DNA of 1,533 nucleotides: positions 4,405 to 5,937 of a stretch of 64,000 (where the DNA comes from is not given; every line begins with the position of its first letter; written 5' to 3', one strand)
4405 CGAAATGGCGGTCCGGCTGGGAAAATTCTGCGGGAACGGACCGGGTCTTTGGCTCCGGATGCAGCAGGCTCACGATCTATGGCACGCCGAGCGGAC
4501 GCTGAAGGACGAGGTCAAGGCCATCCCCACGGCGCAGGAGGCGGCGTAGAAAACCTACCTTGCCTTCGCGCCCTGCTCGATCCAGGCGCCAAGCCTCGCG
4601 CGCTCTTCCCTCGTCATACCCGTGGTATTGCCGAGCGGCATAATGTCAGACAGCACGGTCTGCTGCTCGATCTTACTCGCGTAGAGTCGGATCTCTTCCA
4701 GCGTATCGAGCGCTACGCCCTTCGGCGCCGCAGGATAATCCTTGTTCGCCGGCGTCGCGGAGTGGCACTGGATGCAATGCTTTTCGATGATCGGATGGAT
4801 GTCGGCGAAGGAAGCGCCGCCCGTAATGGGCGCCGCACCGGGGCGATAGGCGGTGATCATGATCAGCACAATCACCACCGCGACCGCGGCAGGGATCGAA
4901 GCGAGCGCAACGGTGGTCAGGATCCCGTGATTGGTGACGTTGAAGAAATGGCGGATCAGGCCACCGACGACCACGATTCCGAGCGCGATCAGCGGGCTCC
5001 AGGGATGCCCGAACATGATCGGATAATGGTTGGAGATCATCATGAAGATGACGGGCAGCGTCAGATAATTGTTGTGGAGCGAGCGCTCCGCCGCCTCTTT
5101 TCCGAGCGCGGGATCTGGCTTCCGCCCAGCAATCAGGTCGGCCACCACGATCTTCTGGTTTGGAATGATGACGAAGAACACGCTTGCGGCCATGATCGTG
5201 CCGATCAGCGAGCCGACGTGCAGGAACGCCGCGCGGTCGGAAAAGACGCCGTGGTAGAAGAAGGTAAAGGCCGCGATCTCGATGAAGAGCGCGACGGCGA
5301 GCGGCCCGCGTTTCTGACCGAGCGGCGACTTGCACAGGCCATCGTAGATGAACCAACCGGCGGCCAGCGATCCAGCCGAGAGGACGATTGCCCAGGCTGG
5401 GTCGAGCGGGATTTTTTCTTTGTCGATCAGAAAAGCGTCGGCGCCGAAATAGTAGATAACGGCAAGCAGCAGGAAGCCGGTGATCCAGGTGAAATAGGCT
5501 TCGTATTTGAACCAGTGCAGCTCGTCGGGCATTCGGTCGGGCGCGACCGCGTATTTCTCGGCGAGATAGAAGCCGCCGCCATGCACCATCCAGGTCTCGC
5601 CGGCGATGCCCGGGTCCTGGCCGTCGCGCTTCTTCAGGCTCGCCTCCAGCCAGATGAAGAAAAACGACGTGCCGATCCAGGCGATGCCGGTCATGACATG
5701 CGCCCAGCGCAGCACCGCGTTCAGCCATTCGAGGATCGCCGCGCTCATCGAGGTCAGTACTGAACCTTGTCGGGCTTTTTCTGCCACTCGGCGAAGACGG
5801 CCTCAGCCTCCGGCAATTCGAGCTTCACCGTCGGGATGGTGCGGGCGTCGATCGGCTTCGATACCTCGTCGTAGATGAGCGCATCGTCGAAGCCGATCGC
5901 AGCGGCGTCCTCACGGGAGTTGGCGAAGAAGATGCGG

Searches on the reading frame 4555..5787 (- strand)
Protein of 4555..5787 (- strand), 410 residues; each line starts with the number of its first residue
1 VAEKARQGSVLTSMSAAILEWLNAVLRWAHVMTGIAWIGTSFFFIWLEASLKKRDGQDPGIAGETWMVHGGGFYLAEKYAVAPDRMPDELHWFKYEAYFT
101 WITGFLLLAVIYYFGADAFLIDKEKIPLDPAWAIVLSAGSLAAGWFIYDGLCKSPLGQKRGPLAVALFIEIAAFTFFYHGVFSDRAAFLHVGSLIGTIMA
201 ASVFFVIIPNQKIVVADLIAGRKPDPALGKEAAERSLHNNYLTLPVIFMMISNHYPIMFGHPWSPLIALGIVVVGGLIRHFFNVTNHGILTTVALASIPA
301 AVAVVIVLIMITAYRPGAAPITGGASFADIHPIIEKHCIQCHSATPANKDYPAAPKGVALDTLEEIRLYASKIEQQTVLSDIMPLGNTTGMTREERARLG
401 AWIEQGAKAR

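Call 56: search_protein_families(library=pfam, proteins=[window:4555-5787:-], max_evalue=0.001)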
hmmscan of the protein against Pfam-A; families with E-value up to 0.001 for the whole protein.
window:4555-5787:- (410 aa): 1 family
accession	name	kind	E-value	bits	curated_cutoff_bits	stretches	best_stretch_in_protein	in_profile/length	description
PF06181.16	Urate_ox_N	-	3.6e-121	404.6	26.9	1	17-308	2-293/295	Urate oxidase N-terminal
